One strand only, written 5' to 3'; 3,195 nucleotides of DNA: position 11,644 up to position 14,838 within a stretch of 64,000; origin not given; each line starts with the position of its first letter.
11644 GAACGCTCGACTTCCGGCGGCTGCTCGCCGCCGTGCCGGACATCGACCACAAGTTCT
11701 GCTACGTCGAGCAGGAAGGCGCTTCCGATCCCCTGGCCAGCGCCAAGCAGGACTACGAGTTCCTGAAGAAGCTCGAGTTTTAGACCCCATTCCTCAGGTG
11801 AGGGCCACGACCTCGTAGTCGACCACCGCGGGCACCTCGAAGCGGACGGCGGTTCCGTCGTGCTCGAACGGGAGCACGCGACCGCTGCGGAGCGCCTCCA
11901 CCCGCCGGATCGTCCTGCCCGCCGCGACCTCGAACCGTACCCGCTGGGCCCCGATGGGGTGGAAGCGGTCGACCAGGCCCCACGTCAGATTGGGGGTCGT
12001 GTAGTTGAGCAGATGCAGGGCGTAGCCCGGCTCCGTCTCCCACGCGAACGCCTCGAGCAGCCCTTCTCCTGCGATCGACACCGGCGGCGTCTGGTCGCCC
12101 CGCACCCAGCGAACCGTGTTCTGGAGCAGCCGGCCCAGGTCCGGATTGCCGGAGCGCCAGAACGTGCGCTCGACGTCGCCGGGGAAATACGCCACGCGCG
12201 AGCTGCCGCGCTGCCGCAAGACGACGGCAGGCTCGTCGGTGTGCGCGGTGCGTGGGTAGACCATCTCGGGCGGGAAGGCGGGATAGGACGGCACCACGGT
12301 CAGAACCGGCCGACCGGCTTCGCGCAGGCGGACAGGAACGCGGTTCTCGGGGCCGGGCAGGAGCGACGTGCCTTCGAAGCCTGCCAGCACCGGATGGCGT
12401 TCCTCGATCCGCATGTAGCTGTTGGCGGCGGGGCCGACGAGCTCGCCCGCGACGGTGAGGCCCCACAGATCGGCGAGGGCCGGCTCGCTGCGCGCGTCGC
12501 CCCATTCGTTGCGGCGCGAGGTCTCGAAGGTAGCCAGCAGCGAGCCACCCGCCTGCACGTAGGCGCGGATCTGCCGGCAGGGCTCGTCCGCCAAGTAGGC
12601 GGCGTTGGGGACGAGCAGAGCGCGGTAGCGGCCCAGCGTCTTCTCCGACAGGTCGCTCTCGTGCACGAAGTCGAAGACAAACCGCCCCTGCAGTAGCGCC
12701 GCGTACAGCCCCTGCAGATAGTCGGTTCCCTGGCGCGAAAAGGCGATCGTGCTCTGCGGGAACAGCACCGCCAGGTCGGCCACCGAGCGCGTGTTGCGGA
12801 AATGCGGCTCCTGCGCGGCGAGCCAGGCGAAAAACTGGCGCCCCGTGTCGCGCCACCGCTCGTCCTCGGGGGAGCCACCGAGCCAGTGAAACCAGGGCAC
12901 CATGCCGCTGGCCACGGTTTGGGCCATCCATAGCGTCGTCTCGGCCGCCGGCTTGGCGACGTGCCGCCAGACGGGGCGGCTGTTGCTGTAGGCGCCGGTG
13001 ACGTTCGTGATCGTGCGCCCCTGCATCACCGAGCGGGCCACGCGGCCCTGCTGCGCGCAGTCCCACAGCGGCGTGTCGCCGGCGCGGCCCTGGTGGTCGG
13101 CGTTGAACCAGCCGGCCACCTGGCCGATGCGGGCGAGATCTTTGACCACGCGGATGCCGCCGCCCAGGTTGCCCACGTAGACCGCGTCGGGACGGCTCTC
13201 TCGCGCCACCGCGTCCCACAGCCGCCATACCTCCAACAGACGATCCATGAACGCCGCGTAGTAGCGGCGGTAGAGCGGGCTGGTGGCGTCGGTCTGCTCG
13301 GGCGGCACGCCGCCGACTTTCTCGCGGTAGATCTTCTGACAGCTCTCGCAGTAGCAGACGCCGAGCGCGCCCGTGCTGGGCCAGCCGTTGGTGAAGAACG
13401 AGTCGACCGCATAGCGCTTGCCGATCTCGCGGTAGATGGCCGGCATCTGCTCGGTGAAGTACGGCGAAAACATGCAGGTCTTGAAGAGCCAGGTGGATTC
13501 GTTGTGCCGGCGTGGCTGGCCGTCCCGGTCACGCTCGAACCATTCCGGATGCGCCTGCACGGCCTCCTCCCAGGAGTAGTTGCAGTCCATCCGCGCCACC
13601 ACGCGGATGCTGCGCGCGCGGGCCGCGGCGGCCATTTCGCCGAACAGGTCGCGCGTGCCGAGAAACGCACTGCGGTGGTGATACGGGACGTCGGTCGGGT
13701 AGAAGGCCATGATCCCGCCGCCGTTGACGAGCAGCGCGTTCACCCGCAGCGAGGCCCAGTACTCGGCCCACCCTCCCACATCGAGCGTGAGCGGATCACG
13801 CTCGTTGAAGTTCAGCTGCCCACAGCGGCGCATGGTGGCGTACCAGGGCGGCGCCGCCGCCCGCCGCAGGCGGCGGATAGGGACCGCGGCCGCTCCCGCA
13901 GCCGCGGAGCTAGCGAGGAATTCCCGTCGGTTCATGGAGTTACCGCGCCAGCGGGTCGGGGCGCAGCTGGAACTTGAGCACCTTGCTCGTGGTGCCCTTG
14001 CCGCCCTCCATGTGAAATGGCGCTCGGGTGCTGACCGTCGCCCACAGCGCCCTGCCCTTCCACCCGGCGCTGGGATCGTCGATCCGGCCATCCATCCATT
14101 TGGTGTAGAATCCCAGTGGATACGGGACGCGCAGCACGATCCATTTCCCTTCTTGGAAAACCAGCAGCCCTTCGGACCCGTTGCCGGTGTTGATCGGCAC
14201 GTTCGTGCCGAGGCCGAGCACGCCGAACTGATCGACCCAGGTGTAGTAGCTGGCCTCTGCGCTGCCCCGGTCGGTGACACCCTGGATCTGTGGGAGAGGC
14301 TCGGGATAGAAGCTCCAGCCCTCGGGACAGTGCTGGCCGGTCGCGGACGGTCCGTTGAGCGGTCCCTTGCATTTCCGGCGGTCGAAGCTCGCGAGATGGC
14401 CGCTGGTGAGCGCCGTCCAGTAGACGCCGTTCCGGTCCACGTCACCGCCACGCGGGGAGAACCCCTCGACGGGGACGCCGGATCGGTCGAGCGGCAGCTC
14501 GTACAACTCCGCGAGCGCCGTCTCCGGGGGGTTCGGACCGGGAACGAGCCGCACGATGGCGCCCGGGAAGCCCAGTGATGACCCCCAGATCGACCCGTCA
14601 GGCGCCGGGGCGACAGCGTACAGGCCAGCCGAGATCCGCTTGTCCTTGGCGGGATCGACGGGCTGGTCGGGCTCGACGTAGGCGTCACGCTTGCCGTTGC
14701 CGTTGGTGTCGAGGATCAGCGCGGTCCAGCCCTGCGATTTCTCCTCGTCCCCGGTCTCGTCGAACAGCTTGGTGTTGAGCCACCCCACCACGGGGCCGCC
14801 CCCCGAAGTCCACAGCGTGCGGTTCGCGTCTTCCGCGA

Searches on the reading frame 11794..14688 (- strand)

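Call 19: search_protein_families(library=pfam, proteins=[window:11794-14688:-], max_evalue=0.001)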
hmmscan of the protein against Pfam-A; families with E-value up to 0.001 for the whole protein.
window:11794-14688:- (964 aa): 4 families
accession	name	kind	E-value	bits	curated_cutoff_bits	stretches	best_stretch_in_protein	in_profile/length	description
PF14871.12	GHL6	-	3.2e-15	56.9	35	1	308-434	6-131/132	Hypothetical glycosyl hydrolase 6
PF08532.16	Glyco_hydro_42M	-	1.2e-06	28.6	25.8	1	658-746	32-119/207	Beta-galactosidase trimerisation domain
PF10518.14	TAT_signal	-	0.00051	20.3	22.7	1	251-269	1-19/21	TAT (twin-arginine translocation) pathway signal sequence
PF02449.21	Glyco_hydro_42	-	0.0006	19.7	21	0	377-456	77-156/376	Beta-galactosidase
